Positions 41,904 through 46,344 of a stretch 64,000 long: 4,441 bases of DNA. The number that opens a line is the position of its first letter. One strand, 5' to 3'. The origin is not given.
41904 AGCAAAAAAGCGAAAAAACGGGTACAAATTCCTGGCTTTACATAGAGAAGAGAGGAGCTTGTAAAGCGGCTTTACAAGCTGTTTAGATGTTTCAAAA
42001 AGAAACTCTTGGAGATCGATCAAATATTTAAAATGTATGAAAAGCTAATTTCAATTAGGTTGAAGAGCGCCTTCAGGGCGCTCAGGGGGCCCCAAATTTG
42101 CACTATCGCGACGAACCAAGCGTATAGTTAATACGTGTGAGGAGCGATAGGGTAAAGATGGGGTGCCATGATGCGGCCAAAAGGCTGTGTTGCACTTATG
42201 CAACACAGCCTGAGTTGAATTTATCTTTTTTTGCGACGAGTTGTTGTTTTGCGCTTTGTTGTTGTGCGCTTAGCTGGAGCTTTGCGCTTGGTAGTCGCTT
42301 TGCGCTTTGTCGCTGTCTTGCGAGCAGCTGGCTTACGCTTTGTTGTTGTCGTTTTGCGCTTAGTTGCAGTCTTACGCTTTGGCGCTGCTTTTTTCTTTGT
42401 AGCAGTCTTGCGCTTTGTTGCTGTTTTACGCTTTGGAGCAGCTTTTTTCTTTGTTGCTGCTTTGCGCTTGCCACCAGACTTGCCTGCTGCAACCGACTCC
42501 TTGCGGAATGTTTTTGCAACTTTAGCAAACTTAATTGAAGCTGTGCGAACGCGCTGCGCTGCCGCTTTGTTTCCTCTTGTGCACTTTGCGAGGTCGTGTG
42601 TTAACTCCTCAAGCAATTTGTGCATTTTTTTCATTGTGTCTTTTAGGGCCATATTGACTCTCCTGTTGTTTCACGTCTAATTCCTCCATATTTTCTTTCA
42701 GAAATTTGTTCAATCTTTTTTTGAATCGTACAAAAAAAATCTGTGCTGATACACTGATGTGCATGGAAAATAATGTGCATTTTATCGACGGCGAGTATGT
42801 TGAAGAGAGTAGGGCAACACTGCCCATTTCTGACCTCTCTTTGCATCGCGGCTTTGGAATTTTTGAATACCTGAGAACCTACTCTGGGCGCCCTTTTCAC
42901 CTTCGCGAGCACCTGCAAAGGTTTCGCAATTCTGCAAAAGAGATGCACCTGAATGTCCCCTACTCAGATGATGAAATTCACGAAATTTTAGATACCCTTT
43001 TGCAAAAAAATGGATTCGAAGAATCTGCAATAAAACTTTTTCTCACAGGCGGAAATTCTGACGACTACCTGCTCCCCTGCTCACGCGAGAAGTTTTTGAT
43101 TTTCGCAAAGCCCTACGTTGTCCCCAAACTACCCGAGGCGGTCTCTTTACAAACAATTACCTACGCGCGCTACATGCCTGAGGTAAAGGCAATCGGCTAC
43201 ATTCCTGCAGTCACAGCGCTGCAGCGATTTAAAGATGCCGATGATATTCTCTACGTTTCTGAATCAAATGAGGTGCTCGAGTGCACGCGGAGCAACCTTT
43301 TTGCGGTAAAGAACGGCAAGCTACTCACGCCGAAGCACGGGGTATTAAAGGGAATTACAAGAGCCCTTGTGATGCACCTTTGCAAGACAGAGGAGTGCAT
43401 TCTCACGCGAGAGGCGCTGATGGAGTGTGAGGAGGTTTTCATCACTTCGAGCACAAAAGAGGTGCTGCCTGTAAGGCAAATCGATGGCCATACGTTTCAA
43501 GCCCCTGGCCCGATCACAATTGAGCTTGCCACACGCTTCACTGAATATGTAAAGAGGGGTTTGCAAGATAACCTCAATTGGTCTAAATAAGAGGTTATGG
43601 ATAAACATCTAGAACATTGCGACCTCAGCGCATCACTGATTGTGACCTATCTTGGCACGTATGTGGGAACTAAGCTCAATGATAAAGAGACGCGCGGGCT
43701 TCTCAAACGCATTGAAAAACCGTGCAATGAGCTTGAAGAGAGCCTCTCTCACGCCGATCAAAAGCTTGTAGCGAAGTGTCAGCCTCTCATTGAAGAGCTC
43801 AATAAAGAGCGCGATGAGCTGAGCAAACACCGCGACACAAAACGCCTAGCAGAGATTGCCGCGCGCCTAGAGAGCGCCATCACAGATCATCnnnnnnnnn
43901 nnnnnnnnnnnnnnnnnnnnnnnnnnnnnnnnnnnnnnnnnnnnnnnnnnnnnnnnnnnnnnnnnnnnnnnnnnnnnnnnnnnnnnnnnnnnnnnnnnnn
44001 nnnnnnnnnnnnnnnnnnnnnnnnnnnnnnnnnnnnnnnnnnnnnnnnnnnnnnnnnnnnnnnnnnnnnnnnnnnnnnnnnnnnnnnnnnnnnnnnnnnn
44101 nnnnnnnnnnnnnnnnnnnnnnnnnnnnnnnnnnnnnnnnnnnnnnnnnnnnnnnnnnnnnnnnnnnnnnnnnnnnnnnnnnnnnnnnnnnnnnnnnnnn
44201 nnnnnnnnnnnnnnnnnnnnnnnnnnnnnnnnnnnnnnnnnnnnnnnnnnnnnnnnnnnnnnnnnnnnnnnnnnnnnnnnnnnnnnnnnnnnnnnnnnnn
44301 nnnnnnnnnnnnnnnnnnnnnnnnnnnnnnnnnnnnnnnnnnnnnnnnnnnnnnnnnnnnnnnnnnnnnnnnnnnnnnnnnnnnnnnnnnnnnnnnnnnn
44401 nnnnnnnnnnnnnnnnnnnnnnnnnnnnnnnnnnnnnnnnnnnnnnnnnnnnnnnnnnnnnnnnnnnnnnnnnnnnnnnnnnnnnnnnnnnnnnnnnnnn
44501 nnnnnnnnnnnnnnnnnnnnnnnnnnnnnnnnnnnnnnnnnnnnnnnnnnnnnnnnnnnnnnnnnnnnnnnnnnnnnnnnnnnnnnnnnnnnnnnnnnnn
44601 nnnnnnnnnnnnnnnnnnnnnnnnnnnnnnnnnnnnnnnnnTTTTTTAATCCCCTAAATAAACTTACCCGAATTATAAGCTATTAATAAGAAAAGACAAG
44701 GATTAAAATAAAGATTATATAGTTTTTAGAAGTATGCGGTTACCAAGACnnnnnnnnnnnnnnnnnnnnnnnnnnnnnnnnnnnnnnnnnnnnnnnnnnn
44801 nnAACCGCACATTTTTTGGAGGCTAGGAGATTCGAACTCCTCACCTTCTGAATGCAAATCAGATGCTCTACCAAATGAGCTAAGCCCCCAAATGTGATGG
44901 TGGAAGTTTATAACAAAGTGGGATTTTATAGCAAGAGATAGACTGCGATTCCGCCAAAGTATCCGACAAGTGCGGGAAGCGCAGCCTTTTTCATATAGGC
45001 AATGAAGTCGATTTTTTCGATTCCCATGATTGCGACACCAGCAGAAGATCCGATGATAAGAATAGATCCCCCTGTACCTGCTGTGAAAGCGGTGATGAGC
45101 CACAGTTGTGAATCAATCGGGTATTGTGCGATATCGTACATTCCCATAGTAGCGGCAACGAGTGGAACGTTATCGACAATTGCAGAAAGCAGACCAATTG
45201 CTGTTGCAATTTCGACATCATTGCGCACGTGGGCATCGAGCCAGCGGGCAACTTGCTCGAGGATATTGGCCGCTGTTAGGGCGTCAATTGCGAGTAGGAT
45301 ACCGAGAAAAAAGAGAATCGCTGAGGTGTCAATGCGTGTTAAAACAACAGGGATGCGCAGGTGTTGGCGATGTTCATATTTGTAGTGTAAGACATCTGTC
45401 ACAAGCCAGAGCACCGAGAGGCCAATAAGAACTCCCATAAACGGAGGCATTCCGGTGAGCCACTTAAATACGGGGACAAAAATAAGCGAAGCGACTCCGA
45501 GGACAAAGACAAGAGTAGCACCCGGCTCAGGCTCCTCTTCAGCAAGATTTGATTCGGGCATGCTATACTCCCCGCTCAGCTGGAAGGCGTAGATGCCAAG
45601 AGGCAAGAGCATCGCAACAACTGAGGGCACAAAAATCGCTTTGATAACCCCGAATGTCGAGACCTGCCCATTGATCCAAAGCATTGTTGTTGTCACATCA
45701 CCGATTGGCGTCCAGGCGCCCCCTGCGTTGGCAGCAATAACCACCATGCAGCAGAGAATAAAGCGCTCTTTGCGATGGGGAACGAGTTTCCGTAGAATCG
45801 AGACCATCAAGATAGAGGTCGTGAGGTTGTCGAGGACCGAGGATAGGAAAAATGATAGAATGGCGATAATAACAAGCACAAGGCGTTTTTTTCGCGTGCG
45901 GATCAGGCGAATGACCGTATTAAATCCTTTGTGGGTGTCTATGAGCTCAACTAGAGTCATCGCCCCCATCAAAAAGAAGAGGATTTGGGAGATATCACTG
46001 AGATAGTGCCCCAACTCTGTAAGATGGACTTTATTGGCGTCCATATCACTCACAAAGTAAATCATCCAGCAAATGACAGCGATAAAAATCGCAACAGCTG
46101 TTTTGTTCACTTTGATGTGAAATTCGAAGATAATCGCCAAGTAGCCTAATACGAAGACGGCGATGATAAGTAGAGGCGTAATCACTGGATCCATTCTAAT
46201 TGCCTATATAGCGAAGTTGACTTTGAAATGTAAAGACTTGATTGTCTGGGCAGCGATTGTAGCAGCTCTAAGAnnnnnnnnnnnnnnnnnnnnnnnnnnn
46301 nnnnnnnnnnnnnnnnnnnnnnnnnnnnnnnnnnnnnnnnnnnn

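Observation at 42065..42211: Structured repeat of about 145 nt (element B) with compensatory substitutions in five helices across three copies; candidate new ncRNA or ssDNA-hairpin element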

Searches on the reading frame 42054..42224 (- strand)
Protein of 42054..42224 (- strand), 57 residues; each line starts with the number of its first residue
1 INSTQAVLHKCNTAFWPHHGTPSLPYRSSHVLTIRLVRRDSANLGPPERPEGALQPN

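Call 53: find_homologous_proteins(query=window:42054-42224:-, max_evalue=10)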
Query seq(57 aa): no candidate shares three 5-residue words with the query. No homologue found.

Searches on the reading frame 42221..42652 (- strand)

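Call 22: search_protein_families(library=ncbifam, proteins=[window:42221-42652:-], max_evalue=0.00001)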
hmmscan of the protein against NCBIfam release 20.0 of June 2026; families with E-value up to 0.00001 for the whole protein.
window:42221-42652:- (143 aa): 1 family
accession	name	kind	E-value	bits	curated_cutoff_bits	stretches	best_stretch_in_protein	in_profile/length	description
NF051889.1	HistH1likeHctA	equivalog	2e-29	102.7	100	1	1-111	1-116/121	histone H1-like protein HctA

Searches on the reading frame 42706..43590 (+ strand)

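Call 22: search_protein_families(library=ncbifam, proteins=[window:42706-43590:+], max_evalue=0.00001)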
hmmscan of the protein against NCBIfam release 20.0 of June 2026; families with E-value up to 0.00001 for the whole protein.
window:42706-43590:+ (294 aa): 20 families
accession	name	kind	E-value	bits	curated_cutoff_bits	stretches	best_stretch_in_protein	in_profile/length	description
NF006185.0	PRK08320.1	subfamily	2e-42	145.4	363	1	24-284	4-285/292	branched-chain amino acid aminotransferase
TIGR01122.1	ilvE_I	equivalog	2.6e-39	135.2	245.55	1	26-292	1-294/298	branched-chain-amino-acid transaminase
NF005146.0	PRK06606.1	equivalog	4.1e-37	127.8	279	1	20-293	4-303/307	branched-chain amino acid transaminase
TIGR01121.1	D_amino_aminoT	equivalog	1.8e-36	125.8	277.45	1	26-282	3-275/276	D-amino-acid transaminase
NF005800.0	PRK07650.1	equivalog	2.2e-35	122.3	308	1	26-284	4-278/290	aminodeoxychorismate lyase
NF005209.0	PRK06680.1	subfamily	1.4e-34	119.3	320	1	23-283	3-282/286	D-amino-acid transaminase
NF009126.0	PRK12479.1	equivalog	9.2e-33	113.7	518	1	20-282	1-284/299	branched-chain-amino-acid transaminase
NF005726.0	PRK07544.1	equivalog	2.9e-32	112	396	1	26-284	14-290/295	branched-chain amino acid aminotransferase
NF005888.0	PRK07849.1-3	equivalog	4.3e-29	101.4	273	1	30-266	20-276/298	aminodeoxychorismate lyase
TIGR03461.1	pabC_Proteo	equivalog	1.6e-22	80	176.85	2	176-266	155-252/262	aminodeoxychorismate lyase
NF004761.0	PRK06092.1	equivalog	2.2e-21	76.3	260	2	177-266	158-254/268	aminodeoxychorismate lyase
NF005886.0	PRK07849.1-1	equivalog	2.5e-19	69.7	253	1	161-268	160-276/291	aminodeoxychorismate lyase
NF009066.0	PRK12400.1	equivalog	8.3e-19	68.1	538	2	159-282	149-282/290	D-amino-acid transaminase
NF009896.0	PRK13356.1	equivalog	1.7e-18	66.8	262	1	21-282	6-283/287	branched-chain amino acid aminotransferase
NF006734.0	PRK09266.1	subfamily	7.7e-17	61.4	202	1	49-279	28-263/270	hypothetical protein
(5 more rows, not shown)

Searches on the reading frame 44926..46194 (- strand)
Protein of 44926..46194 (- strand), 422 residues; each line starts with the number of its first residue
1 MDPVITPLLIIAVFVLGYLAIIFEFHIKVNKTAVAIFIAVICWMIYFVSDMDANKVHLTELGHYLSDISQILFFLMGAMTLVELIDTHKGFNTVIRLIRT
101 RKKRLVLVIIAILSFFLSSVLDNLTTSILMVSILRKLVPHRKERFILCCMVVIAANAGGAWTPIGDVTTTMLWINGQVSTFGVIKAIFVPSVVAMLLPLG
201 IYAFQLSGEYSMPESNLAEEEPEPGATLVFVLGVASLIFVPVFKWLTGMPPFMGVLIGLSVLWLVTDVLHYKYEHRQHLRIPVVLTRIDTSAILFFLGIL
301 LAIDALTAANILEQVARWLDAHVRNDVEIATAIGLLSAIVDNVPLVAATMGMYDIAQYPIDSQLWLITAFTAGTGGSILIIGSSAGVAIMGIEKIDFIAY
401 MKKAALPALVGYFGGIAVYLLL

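Call 36: search_protein_families(library=pfam, proteins=[window:44926-46194:-], max_evalue=0.01)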
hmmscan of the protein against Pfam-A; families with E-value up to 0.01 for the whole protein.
window:44926-46194:- (422 aa): 2 families
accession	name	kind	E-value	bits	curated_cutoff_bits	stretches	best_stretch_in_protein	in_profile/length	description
PF03600.22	CitMHS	-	7.9e-29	101.2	31.9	1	18-367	1-333/336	Citrate transporter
PF07854.18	DUF1646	-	0.00035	20.5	21.4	1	42-243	42-238/347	Protein of unknown function (DUF1646)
